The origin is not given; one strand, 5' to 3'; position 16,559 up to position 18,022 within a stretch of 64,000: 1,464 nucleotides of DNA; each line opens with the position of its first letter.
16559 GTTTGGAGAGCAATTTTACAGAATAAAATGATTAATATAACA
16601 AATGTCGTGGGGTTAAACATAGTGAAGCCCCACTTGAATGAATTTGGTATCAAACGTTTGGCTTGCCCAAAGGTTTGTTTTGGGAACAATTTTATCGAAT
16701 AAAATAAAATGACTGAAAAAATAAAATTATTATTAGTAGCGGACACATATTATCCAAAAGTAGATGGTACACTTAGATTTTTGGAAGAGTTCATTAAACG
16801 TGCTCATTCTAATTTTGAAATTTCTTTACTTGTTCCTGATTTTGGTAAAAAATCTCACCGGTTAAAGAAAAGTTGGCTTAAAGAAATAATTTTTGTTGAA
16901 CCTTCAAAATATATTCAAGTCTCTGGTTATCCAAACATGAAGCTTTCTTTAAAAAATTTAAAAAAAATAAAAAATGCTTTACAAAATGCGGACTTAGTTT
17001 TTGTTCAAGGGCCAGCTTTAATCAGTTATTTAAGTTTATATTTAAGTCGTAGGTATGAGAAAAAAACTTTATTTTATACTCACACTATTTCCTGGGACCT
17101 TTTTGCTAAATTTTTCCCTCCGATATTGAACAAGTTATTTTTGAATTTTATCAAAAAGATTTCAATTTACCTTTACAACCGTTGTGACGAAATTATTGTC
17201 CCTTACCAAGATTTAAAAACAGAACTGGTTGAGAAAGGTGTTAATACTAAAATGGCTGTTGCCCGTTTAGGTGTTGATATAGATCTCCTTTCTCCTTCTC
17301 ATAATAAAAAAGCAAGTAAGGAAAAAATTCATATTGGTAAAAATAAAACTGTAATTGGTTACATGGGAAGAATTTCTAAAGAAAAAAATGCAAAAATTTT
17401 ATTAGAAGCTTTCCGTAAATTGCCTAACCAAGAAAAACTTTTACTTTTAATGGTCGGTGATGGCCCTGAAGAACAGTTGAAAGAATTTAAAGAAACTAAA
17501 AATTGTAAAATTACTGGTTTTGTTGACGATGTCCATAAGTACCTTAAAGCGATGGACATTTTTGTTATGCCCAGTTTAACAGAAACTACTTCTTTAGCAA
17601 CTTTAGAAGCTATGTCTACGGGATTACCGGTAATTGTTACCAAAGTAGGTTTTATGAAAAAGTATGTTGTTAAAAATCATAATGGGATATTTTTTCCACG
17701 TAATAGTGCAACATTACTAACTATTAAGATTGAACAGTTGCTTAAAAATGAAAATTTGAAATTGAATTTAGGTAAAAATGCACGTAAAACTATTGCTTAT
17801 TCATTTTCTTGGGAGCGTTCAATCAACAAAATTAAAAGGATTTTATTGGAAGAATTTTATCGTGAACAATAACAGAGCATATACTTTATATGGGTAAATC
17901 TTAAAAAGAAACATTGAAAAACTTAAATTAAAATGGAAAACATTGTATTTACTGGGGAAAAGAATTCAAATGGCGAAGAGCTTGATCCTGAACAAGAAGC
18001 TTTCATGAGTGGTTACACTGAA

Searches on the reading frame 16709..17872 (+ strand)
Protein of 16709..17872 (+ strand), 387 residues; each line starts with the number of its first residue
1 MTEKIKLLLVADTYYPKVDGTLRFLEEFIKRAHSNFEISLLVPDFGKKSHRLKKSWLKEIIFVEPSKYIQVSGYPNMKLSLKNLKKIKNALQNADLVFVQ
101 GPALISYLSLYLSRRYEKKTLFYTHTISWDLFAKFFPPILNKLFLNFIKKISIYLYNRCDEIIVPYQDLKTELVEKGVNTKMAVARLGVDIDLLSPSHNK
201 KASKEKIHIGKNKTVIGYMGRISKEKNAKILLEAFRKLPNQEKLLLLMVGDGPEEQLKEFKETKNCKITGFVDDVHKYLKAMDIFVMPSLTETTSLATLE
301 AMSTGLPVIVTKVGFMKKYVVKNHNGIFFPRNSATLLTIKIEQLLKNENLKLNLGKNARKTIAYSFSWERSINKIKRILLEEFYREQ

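Call 85: find_encoding_contigs(protein=window:16709-17872:+, flank=10000, max_places=1)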
Protein window:16709-17872:+ (387 aa): 22 contigs read that carry it; 1 place shown.
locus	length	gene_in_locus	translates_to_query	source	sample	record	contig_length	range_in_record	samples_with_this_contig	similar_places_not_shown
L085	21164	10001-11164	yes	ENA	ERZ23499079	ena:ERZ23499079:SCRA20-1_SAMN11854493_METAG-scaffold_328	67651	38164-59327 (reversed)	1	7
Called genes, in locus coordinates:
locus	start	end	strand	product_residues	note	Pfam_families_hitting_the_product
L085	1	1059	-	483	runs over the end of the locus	-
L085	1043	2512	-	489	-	-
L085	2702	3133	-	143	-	PF01092:Ribosomal_S6e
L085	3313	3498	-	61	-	-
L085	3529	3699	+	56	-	-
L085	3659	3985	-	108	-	-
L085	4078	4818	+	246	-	PF01209:Ubie_methyltran (weak), PF03141:Methyltransf_29, PF08003:Methyltransf_9 (faint), PF13489:Methyltransf_23, PF13847:Methyltransf_31, PF08241:Methyltransf_11, PF08242:Methyltransf_12, PF13649:Methyltransf_25, +1 more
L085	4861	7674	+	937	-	PF00133:tRNA-synt_1, PF09334:tRNA-synt_1g, PF08264:Anticodon_1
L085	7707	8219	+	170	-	-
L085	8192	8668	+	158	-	PF09183:DUF1947 (weak), PF26292:PUA_elF2D, PF01472:PUA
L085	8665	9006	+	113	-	PF02643:DUF192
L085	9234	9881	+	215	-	PF02585:PIG-L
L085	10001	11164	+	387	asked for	PF13439:Glyco_transf_4, PF26334:Gtf3_N (weak), PF20706:GT4-conflict (weak), PF00534:Glycos_transf_1, PF13692:Glyco_trans_1_4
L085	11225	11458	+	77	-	PF24461:DUF7576 (weak)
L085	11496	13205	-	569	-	PF14716:HHH_8, PF14520:HHH_5 (weak), PF14792:DNA_pol_B_palm (weak), PF14791:DNA_pol_B_thumb, PF02811:PHP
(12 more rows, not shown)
